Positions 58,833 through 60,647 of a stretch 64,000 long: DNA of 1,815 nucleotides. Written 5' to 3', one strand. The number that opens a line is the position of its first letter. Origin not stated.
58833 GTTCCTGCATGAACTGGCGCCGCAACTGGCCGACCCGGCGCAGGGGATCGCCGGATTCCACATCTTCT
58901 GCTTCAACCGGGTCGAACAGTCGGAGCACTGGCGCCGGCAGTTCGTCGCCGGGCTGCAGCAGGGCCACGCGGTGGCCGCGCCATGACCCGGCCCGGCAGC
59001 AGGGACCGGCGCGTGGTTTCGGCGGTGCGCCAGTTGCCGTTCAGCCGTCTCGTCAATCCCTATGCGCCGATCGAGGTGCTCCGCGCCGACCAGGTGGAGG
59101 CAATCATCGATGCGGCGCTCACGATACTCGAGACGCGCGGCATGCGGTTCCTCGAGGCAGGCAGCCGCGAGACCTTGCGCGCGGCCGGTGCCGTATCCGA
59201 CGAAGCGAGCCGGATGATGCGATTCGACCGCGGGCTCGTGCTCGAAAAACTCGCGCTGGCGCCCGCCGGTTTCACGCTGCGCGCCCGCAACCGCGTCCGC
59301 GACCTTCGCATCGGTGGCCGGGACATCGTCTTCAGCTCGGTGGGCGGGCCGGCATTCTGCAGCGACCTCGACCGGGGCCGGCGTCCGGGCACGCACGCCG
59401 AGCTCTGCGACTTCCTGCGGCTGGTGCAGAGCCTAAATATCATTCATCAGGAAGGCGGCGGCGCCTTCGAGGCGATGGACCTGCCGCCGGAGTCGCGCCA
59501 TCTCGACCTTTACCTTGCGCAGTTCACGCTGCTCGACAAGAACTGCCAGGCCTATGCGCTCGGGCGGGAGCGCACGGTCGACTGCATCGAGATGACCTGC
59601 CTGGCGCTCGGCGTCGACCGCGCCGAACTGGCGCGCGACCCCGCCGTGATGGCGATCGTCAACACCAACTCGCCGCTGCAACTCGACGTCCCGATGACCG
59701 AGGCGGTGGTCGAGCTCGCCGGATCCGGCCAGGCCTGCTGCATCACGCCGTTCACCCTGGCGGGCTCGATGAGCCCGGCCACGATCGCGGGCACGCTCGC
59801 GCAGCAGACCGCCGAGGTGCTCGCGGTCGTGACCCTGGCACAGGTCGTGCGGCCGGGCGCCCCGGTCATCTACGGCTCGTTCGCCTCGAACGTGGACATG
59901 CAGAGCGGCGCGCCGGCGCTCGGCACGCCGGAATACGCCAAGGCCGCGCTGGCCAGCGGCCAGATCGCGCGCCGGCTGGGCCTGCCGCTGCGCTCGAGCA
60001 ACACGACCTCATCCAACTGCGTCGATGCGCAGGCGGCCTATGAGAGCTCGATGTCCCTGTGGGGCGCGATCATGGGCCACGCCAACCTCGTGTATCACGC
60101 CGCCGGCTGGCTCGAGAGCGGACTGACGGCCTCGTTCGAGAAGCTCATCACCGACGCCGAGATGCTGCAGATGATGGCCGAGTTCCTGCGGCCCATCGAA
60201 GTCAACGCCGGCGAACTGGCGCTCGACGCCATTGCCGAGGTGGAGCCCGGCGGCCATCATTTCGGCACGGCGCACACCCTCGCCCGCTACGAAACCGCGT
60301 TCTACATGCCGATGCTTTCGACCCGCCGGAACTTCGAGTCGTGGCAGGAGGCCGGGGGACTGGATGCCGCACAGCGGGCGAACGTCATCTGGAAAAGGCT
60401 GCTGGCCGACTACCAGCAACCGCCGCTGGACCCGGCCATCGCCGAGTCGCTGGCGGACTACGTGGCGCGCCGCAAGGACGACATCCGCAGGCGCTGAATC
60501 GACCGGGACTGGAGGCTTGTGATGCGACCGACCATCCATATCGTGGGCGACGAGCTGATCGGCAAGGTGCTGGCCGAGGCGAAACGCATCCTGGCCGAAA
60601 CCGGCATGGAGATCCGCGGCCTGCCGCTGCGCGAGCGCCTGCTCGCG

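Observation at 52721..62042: Two non-pyrrolysine MttB-family methyltransferases with a MetF-like gene but no corrinoid protein, in a THF/formate-oxidation cluster of an apparently aerobic organism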

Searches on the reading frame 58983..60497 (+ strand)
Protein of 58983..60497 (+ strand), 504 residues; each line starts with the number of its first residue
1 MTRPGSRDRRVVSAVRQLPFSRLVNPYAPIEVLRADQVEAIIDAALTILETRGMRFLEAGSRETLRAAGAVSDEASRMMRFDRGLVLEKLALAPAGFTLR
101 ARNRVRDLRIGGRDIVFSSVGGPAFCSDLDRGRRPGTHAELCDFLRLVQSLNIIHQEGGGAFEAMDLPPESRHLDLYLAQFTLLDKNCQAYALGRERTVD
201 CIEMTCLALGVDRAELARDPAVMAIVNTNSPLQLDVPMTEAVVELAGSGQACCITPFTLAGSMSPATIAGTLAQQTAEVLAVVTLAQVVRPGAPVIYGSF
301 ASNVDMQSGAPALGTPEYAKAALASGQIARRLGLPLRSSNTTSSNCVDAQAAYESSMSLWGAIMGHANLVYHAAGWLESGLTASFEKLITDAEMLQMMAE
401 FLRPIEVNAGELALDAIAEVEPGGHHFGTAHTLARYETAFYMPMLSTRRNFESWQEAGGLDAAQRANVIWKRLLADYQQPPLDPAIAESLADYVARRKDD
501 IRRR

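Call 3: search_protein_families(library=pfam, proteins=[window:58983-60497:+])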
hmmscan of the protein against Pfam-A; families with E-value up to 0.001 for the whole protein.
window:58983-60497:+ (504 aa): 1 family
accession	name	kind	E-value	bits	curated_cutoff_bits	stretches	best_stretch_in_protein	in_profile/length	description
PF06253.16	MTTB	-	3.6e-183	609.6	25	1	8-501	10-499/500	Trimethylamine methyltransferase (MTTB)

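Call 4: search_protein_families(library=ncbifam, proteins=[window:58983-60497:+])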
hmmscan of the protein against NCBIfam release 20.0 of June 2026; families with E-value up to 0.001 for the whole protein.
window:58983-60497:+ (504 aa): 1 family
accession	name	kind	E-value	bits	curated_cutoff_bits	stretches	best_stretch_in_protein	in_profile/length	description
TIGR02369.2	trimeth_pyl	equivalog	1.4e-85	287.6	525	1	30-495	3-466/469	[trimethylamine--corrinoid protein] Co-methyltransferase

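Call 7: find_homologous_proteins(query=window:58983-60497:+)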
Query window:58983-60497:+ (504 aa): 7976 proteins with E <= 0.001 among 8000 candidates; the best 120 are listed.
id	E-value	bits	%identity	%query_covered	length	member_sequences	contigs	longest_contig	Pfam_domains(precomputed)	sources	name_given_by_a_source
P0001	0.0e+0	1077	96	100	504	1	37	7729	PF06253.17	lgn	-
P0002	0.0e+0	1071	96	100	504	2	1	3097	PF06253.17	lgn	-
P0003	0.0e+0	1065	95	100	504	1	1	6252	PF06253.17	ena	-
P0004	0.0e+0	1060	95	100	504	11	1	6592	PF06253.17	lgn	-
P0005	0.0e+0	1052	94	100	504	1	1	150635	PF06253.17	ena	-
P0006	0.0e+0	1044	93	100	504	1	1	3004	PF06253.17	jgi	jgi:trimethylamine--corrinoid protein Co-methyltransferase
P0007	0.0e+0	1033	93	100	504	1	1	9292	PF06253.17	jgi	jgi:trimethylamine--corrinoid protein Co-methyltransferase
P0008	0.0e+0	1017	93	98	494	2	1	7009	PF06253.17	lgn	-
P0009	4.4e-297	1003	89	100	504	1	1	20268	PF06253.17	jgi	jgi:trimethylamine--corrinoid protein Co-methyltransferase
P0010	5.8e-297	1003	88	100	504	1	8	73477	PF06253.17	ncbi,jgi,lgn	-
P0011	7.9e-296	999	88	99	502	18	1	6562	PF06253.17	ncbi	-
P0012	8.1e-296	999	89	100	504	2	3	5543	PF06253.17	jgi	jgi:trimethylamine--corrinoid protein Co-methyltransferase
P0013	2.2e-295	998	88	100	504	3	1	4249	PF06253.17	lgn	-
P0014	2.8e-295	997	88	100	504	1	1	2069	PF06253.17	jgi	jgi:trimethylamine--corrinoid protein Co-methyltransferase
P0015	1.3e-294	995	88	99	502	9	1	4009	PF06253.17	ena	-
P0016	3.7e-294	993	90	98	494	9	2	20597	PF06253.17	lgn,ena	-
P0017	1.7e-293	991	89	99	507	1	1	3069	PF06253.17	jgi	jgi:trimethylamine--corrinoid protein Co-methyltransferase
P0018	6.1e-293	989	88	100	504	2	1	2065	PF06253.17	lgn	-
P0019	2.3e-292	988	88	99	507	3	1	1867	PF06253.17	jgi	-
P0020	8.1e-292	986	88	99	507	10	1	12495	PF06253.17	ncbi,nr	ncbi:MAG: methyltransferase [Steroidobacteraceae bacterium]|nr:methyltransferase [Steroidobacteracea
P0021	1.8e-288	975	87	98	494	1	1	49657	PF06253.17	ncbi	-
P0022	7.6e-288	973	89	96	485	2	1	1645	PF06253.17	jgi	jgi:trimethylamine--corrinoid protein Co-methyltransferase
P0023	1.8e-286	968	86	99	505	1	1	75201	PF06253.17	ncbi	-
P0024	4.6e-286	967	87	99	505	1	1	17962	PF06253.17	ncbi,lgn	-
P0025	1.6e-285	965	85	99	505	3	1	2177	PF06253.17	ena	-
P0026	3.1e-284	961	85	100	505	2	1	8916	PF06253.17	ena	-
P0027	1.9e-283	958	86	99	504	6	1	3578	PF06253.17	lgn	-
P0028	4.4e-283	957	85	99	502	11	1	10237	PF06253.17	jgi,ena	-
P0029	5.0e-283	957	84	99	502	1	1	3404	PF06253.17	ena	-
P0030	5.2e-283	957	84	99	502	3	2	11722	PF06253.17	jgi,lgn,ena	jgi:trimethylamine--corrinoid protein Co-methyltransferase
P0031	6.9e-283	956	87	97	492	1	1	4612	PF06253.17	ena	-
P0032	1.6e-282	955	84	99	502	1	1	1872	PF06253.17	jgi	-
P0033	6.1e-282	953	85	97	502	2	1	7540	PF06253.17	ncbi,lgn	ncbi:MAG: trimethylamine methyltransferase family protein [Steroidobacteraceae bacterium]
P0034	1.1e-281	952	84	99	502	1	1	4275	PF06253.17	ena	-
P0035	3.7e-281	951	85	97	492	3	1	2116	PF06253.17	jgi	-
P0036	1.2e-279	946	84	99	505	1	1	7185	PF06253.17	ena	-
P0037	2.3e-279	945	94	89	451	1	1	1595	PF06253.17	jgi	jgi:trimethylamine--corrinoid protein Co-methyltransferase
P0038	2.3e-278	941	85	97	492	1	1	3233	PF06253.17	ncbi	-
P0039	2.7e-277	938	84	100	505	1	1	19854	PF06253.17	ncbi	-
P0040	1.7e-275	932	83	100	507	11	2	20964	PF06253.17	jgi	jgi:trimethylamine--corrinoid protein Co-methyltransferase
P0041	1.2e-273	926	84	98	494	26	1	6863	PF06253.17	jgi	jgi:trimethylamine--corrinoid protein Co-methyltransferase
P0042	1.5e-273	926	84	96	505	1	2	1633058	PF06253.17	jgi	jgi:trimethylamine--corrinoid protein Co-methyltransferase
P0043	2.7e-273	925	83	99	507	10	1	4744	PF06253.17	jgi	jgi:trimethylamine--corrinoid protein Co-methyltransferase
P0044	6.8e-272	920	81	99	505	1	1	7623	PF06253.17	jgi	jgi:trimethylamine---corrinoid protein Co-methyltransferase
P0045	1.1e-270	916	81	100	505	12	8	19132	PF06253.17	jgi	jgi:trimethylamine---corrinoid protein Co-methyltransferase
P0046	1.3e-270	916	82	100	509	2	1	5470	PF06253.17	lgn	-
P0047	2.8e-270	915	82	99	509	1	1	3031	PF06253.17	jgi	jgi:trimethylamine--corrinoid protein Co-methyltransferase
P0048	3.1e-270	915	81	100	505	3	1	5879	PF06253.17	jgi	jgi:trimethylamine--corrinoid protein Co-methyltransferase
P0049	1.6e-269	912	80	100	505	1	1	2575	PF06253.17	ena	-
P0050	4.0e-269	911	80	99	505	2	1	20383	PF06253.17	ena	-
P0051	5.9e-269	910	82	99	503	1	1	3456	PF06253.17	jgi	jgi:trimethylamine--corrinoid protein Co-methyltransferase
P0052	2.5e-268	908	80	99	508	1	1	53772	PF06253.17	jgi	jgi:trimethylamine---corrinoid protein Co-methyltransferase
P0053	4.1e-268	908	80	100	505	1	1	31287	PF06253.17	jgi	jgi:trimethylamine---corrinoid protein Co-methyltransferase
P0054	5.4e-268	907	80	100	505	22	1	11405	PF06253.17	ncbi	-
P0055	7.2e-268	907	80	99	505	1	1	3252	PF06253.17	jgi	jgi:trimethylamine--corrinoid protein Co-methyltransferase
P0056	8.8e-268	907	80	100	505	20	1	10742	PF06253.17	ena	-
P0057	3.1e-267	905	81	97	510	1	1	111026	PF06253.17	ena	-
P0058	1.7e-266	902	80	100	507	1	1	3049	PF06253.17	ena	-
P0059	5.3e-266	901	81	98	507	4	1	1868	PF06253.17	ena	-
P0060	1.4e-265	899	79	99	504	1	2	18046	PF06253.17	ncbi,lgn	-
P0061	3.5e-265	898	79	99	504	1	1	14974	PF06253.17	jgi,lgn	-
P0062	6.5e-265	897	82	100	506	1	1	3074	PF06253.17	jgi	jgi:trimethylamine--corrinoid protein Co-methyltransferase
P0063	1.4e-264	896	79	100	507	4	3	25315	PF06253.17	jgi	jgi:trimethylamine---corrinoid protein Co-methyltransferase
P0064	1.8e-264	896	80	97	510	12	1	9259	PF06253.17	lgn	-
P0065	2.1e-264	895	80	100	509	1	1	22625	PF06253.17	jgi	jgi:trimethylamine--corrinoid protein Co-methyltransferase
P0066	5.3e-264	894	80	99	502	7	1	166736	PF06253.17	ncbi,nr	ncbi:MAG: trimethylamine methyltransferase family protein [Gammaproteobacteria bacterium]|nr:trimeth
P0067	5.4e-264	894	82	99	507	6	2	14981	PF06253.17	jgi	jgi:trimethylamine---corrinoid protein Co-methyltransferase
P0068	8.0e-264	893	79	100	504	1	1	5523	PF06253.17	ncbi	-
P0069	1.3e-263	893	79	99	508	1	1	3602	PF06253.17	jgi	jgi:trimethylamine---corrinoid protein Co-methyltransferase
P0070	1.6e-263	892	78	99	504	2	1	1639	PF06253.17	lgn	-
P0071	2.4e-263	892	79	99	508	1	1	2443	PF06253.17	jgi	jgi:trimethylamine---corrinoid protein Co-methyltransferase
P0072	2.9e-263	892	80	99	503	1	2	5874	PF06253.17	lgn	-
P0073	6.5e-263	890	78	99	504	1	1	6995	PF06253.17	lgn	-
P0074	8.7e-263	890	79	100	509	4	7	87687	PF06253.17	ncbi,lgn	-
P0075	9.4e-263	890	79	99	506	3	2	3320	PF06253.17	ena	-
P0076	3.6e-262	888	79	97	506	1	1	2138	PF06253.17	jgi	-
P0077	8.7e-262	887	79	100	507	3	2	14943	PF06253.17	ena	-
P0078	9.4e-262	887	80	99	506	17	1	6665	PF06253.17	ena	-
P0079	2.8e-261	885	79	100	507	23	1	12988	PF06253.17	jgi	jgi:trimethylamine--corrinoid protein Co-methyltransferase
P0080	3.0e-261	885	79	99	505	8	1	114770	PF06253.17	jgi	-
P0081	3.6e-261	885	79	100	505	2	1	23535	PF06253.17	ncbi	-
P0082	2.3e-260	882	79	100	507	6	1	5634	PF06253.17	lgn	-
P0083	2.9e-260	882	78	100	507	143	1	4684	PF06253.17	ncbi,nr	ncbi:MAG TPA: trimethylamine methyltransferase family protein [Steroidobacteraceae bacterium]|nr:tri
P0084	3.5e-260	881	78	99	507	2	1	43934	PF06253.17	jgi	-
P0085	8.5e-260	880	80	99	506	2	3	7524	PF06253.17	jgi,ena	-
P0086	1.4e-259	879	79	99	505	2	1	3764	PF06253.17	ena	-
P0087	4.1e-259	878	78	99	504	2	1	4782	PF06253.17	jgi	jgi:trimethylamine--corrinoid protein Co-methyltransferase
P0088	1.8e-258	876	78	99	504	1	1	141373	PF06253.17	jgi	-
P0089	3.8e-256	868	77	99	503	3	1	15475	PF06253.17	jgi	-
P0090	4.3e-256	868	76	99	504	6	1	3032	PF06253.17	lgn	-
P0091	6.4e-253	858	74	100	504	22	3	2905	PF06253.17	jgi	jgi:trimethylamine--corrinoid protein Co-methyltransferase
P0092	7.6e-253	857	75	99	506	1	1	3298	PF06253.17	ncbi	-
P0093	8.1e-253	857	76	99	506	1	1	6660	PF06253.17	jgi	jgi:trimethylamine--corrinoid protein Co-methyltransferase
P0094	1.2e-252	857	76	98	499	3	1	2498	PF06253.17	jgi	-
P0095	1.3e-252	857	74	99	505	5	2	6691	PF06253.17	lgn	-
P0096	1.3e-252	856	75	100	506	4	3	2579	PF06253.17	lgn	-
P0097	1.9e-252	856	76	100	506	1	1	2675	PF06253.17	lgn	-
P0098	2.2e-252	856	75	99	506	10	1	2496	PF06253.17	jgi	jgi:trimethylamine--corrinoid protein Co-methyltransferase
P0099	3.2e-252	855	74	99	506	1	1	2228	PF06253.17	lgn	-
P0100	5.2e-252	855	73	100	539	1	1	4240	PF06253.17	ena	-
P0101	5.2e-252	854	74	100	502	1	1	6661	PF06253.17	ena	-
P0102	5.4e-252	854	74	100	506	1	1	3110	PF06253.17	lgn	-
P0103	6.4e-252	854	74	100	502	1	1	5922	PF06253.17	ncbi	-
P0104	6.5e-252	854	77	99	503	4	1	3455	PF06253.17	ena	-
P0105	8.2e-252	854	75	99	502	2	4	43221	PF06253.17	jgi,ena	-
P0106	8.6e-252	854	74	99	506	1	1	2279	PF06253.17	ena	-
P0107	9.5e-252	854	73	100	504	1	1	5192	PF06253.17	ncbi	-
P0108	1.1e-251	853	75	100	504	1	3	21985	PF06253.17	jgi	jgi:trimethylamine--corrinoid protein Co-methyltransferase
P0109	1.5e-251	853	74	99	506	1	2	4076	PF06253.17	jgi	jgi:trimethylamine--corrinoid protein Co-methyltransferase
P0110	2.3e-251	852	74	99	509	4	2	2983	PF06253.17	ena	-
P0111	2.7e-251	852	75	99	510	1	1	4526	PF06253.17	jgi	jgi:trimethylamine--corrinoid protein Co-methyltransferase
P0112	2.8e-251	852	76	99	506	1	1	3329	PF06253.17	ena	-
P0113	3.2e-251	852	74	99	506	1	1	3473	PF06253.17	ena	-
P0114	3.3e-251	852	77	97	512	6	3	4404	PF06253.17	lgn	-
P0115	4.1e-251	852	73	100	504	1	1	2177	PF06253.17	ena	-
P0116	4.1e-251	852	74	100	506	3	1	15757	PF06253.17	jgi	-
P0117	5.4e-251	851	74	100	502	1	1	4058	PF06253.17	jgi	-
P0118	6.1e-251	851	74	100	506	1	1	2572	PF06253.17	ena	-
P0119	6.1e-251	851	75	99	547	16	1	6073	PF06253.17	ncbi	-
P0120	6.2e-251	851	74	99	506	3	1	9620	PF06253.17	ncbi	-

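Call 10: find_encoding_contigs(protein=window:58983-60497:+, flank=10000, max_places=4)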
Protein window:58983-60497:+ (504 aa): 6 contigs read that carry it; 4 places shown.
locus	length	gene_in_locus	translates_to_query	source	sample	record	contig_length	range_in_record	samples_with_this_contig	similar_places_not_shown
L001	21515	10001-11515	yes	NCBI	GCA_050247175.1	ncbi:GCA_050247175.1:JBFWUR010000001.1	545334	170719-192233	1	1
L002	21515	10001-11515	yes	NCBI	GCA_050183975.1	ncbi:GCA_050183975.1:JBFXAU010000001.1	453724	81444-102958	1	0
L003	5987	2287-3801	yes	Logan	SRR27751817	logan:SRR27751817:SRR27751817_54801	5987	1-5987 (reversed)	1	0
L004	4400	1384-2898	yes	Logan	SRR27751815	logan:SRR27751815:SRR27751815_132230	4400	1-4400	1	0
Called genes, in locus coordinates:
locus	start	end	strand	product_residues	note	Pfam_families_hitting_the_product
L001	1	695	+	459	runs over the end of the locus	PF00120:Gln-synt_C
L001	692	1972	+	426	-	PF01946:Thi4 (weak), PF00890:FAD_binding_2, PF01134:GIDA (weak), PF01266:DAO, PF07992:Pyr_redox_2 (weak), PF13450:NAD_binding_8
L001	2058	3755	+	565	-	PF01268:FTHFS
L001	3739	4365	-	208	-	PF00440:TetR_N, PF13977:TetR_C_6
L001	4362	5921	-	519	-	PF00890:FAD_binding_2 (faint), PF03486:HI0933_like (faint), PF13450:NAD_binding_8 (weak), PF01266:DAO (weak), PF01593:Amino_oxidase (weak)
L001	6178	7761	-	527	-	PF01266:DAO (weak), PF07992:Pyr_redox_2 (faint), PF12831:FAD_oxidored, PF13450:NAD_binding_8, PF01593:Amino_oxidase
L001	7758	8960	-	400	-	PF01571:GCV_T, PF08669:GCV_T_C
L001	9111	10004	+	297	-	PF02219:MTHFR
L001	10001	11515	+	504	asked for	PF06253:MTTB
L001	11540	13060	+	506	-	PF06253:MTTB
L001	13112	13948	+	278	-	PF02634:FdhD-NarQ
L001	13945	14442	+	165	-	PF01257:2Fe-2S_thioredx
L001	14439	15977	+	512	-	PF01512:Complex1_51K, PF10589:NADH_4Fe-4S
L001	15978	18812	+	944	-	PF13510:Fer2_4, PF10588:NADH-G_4Fe-4S_3, PF12838:Fer4_7 (weak), PF14697:Fer4_21 (weak), PF22117:Fer4_Nqo3 (weak), PF04879:Molybdop_Fe4S4, PF00384:Molybdopterin, PF01568:Molydop_binding, +1 more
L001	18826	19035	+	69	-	PF11390:FdsD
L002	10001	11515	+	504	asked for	PF06253:MTTB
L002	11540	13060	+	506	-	PF06253:MTTB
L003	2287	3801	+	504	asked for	PF06253:MTTB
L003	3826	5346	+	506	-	PF06253:MTTB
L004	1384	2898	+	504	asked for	PF06253:MTTB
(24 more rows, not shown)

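Call 11: find_encoding_contigs(protein=P0005, flank=10000, max_places=3)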
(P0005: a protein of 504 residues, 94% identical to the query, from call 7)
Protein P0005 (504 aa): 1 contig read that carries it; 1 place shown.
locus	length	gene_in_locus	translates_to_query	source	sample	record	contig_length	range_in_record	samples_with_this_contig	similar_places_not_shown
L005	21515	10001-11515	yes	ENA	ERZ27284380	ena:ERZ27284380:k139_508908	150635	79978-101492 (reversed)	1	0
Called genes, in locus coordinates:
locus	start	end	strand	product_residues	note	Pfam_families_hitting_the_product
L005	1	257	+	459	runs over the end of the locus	PF00120:Gln-synt_C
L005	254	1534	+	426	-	PF01946:Thi4 (weak), PF00890:FAD_binding_2 (weak), PF01134:GIDA (weak), PF01266:DAO, PF01593:Amino_oxidase (faint), PF07992:Pyr_redox_2 (weak), PF12831:FAD_oxidored (faint), PF13450:NAD_binding_8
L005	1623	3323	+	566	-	PF01268:FTHFS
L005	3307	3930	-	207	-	PF00440:TetR_N, PF13977:TetR_C_6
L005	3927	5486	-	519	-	PF00890:FAD_binding_2 (faint), PF01266:DAO (faint), PF03486:HI0933_like (faint), PF13450:NAD_binding_8 (weak), PF01593:Amino_oxidase (weak)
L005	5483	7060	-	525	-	PF00890:FAD_binding_2 (faint), PF01266:DAO (weak), PF01593:Amino_oxidase, PF07992:Pyr_redox_2 (faint), PF12831:FAD_oxidored (weak), PF13450:NAD_binding_8, PF01266:DAO (weak)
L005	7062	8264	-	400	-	PF01571:GCV_T, PF08669:GCV_T_C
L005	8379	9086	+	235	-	PF02607:B12-binding_2, PF02310:B12-binding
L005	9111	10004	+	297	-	PF02219:MTHFR (weak)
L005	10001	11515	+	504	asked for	PF06253:MTTB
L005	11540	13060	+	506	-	PF06253:MTTB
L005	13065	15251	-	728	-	PF22020:RlmL_1st, PF02926:THUMP, PF13649:Methyltransf_25 (faint), PF01170:UPF0020, PF13847:Methyltransf_31 (faint), PF10672:Methyltrans_SAM, PF03602:Cons_hypoth95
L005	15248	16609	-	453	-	PF00929:RNase_T, PF01541:GIY-YIG (faint), PF27096:UvrC_M, PF27115:Cho_C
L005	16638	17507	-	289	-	PF00795:CN_hydrolase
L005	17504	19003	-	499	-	PF00171:Aldedh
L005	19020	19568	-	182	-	PF13560:HTH_31, PF01381:HTH_3, PF07883:Cupin_2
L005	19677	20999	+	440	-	PF00202:Aminotran_3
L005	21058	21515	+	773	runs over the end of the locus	PF07715:Plug, PF00593:TonB_dep_Rec_b-barrel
